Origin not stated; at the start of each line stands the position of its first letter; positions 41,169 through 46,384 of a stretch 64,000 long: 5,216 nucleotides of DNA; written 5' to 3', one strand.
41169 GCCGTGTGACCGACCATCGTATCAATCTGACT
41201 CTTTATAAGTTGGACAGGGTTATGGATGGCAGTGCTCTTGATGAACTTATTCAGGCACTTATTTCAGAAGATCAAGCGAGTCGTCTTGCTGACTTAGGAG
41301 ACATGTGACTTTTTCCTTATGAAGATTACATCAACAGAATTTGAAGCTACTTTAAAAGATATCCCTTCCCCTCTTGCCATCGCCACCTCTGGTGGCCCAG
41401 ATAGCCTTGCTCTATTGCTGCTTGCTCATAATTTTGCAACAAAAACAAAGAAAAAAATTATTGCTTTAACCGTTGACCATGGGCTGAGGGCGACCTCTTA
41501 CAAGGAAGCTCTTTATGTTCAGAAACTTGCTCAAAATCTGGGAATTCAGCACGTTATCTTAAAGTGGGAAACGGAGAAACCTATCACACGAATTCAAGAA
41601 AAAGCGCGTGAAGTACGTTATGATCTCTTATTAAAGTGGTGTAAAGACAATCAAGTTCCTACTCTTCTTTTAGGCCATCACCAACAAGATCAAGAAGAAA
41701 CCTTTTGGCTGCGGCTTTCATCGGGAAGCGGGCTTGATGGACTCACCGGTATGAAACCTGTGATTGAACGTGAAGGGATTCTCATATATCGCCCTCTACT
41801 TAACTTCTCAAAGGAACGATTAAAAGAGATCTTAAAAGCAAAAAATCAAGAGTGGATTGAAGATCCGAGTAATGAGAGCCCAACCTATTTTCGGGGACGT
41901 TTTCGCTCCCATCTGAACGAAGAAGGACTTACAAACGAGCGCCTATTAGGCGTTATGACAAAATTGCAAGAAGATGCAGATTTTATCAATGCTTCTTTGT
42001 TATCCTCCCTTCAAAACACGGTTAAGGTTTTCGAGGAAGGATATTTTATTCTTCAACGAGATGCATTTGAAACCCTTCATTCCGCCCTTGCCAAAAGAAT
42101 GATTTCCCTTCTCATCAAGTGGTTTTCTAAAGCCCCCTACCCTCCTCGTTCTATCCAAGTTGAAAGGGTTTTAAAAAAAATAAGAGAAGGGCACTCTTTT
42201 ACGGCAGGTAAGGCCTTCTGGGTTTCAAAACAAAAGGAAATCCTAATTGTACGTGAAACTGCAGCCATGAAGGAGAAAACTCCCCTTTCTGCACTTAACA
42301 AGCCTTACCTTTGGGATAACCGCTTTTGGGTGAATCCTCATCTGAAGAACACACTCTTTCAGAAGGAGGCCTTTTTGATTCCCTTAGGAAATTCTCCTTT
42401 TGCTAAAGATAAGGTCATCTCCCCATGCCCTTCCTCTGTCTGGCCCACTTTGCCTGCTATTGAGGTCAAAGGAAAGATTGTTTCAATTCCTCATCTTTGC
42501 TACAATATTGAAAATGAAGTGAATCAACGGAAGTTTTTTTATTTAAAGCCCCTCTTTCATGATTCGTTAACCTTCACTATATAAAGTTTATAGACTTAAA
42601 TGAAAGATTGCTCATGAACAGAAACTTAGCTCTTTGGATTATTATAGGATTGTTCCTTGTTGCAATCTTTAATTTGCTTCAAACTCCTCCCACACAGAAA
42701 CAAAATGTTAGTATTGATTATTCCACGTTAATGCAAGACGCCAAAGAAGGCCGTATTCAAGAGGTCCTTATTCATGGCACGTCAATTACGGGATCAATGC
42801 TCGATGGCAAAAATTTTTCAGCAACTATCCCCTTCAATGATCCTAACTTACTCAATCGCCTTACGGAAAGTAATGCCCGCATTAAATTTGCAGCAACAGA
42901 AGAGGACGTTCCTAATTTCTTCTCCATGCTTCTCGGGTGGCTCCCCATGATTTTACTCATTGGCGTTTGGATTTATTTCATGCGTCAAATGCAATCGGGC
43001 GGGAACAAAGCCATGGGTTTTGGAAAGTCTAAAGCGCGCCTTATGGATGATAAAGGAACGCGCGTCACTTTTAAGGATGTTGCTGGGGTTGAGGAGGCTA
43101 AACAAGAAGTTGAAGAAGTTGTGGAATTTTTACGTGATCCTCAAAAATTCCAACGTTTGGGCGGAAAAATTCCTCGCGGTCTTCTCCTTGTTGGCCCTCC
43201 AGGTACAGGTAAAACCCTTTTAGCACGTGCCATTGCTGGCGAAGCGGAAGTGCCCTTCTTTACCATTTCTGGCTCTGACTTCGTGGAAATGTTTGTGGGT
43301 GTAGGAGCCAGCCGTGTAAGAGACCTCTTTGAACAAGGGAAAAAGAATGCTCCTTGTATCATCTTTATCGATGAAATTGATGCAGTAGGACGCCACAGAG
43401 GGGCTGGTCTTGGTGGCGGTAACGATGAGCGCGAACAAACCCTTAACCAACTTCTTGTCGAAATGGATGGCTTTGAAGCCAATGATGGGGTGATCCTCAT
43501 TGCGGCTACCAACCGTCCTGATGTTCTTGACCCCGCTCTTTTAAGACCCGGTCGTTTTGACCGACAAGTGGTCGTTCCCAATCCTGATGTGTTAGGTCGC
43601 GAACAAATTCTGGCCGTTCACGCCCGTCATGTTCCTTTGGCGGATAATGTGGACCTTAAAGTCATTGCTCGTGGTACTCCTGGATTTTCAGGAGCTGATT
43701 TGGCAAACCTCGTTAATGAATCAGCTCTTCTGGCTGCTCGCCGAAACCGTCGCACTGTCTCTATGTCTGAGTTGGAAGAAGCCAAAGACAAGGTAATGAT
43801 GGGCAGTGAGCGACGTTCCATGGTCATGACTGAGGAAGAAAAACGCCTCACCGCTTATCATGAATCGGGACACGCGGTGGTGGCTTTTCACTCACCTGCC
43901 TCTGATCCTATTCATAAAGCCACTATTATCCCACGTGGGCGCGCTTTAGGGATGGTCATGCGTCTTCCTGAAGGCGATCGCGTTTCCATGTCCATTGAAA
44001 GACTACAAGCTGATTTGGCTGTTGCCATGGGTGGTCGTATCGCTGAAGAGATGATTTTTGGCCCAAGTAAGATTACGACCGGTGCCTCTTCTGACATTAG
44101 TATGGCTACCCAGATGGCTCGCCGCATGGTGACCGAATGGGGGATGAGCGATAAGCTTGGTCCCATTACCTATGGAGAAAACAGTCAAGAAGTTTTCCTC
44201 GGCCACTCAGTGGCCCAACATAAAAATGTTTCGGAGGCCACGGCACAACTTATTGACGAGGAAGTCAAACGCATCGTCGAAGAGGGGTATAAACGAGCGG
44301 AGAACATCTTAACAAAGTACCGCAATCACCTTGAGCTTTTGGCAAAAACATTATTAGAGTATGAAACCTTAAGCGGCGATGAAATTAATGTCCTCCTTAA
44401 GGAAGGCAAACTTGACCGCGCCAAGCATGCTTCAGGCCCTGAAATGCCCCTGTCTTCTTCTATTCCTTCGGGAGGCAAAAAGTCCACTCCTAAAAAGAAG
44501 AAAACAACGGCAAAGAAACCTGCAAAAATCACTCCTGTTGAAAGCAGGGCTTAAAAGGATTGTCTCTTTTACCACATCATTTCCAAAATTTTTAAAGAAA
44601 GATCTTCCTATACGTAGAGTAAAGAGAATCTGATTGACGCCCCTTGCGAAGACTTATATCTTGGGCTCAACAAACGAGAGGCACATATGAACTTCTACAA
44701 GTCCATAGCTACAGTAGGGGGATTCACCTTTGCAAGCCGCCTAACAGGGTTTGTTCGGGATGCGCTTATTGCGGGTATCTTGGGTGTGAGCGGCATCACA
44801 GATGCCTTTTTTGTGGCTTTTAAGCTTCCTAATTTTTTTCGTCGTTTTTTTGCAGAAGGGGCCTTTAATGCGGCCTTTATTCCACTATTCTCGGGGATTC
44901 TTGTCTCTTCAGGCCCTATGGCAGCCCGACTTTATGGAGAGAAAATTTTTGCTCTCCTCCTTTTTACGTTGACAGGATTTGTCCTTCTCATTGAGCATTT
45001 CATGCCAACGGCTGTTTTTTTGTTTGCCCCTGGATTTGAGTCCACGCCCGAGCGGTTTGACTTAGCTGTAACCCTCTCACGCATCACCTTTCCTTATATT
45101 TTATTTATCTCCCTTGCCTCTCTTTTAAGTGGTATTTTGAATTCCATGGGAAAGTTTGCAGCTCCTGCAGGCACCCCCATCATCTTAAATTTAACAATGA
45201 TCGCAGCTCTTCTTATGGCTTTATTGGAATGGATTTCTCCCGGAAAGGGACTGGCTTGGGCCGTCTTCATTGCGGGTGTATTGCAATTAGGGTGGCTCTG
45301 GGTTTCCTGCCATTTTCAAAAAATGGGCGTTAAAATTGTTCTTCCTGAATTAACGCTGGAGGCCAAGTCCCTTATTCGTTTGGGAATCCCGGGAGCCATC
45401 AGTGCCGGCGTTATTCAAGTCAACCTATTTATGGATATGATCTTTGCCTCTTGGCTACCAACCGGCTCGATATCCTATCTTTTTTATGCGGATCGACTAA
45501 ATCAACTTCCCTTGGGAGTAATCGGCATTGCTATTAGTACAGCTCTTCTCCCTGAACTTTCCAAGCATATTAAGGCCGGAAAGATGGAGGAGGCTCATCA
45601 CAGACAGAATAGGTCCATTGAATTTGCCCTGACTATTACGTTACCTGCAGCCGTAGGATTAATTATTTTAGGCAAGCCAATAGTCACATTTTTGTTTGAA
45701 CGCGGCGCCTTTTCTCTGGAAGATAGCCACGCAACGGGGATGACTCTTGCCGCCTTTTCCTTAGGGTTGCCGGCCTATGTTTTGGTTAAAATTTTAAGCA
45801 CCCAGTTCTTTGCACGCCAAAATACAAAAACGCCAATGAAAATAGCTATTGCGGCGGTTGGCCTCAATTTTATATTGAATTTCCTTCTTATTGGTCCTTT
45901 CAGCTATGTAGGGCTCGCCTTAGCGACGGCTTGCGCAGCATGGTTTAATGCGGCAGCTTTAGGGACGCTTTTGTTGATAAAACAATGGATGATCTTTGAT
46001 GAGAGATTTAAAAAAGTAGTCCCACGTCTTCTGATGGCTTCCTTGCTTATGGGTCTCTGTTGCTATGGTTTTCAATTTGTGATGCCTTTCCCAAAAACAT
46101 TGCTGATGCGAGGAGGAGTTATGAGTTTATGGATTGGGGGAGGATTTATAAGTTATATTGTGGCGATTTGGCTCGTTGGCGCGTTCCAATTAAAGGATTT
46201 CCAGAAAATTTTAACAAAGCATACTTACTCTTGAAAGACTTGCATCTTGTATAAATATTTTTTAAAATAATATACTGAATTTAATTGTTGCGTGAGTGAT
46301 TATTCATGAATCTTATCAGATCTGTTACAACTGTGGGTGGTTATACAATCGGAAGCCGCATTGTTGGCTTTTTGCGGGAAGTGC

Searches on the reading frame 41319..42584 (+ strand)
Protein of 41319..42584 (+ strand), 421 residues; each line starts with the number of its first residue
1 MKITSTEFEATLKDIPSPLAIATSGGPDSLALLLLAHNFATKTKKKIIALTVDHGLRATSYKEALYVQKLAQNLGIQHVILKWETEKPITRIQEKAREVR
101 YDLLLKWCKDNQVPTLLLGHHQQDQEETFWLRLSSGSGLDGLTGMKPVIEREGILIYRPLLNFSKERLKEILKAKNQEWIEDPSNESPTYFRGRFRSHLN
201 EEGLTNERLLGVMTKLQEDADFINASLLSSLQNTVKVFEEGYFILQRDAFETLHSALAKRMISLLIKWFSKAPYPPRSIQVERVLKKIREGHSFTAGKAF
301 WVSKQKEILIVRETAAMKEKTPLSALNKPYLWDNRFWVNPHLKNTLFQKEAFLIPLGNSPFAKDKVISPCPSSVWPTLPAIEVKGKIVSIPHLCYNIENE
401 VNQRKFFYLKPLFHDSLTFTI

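Call 76: search_protein_families(library=pfam, proteins=[window:41319-42584:+], max_evalue=0.00001)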
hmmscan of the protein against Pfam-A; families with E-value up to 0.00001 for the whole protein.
window:41319-42584:+ (421 aa): 1 family
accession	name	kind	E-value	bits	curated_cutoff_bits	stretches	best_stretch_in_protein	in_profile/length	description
PF01171.26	ATP_bind_3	-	4e-53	180.3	27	1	20-197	3-181/182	PP-loop family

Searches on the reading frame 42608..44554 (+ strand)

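Call 76: search_protein_families(library=pfam, proteins=[window:42608-44554:+], max_evalue=0.00001)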
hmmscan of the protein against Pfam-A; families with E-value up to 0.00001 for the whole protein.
window:42608-44554:+ (648 aa): 5 families
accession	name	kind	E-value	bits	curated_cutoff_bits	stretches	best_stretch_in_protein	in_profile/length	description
PF01434.24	Peptidase_M41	-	3.6e-73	245.9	29.9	1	405-594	1-189/191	Peptidase family M41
PF00004.35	AAA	-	4.6e-47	160.2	21.2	1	192-324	1-130/131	ATPase family associated with various cellular activities (AAA)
PF17862.7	AAA_lid_3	-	7.6e-16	57.8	27.2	1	347-391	1-45/45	AAA+ lid domain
PF06480.20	FtsH_ext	-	6.8e-14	52.4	25.5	1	8-88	2-90/103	FtsH Extracellular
PF07728.20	AAA_5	-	3.1e-07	30.9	22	1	191-313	1-137/139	AAA domain (dynein-related subfamily)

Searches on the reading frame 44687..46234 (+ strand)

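Call 76: search_protein_families(library=pfam, proteins=[window:44687-46234:+], max_evalue=0.00001)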
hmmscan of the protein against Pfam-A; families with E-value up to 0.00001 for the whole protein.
window:44687-46234:+ (515 aa): 2 families
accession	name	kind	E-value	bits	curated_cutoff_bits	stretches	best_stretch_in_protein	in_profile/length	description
PF03023.19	MurJ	-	1.2e-111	374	27.4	1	28-466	1-436/451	Lipid II flippase MurJ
PF01554.23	MatE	-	2.6e-11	43.9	24.9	1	247-400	13-161/161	MatE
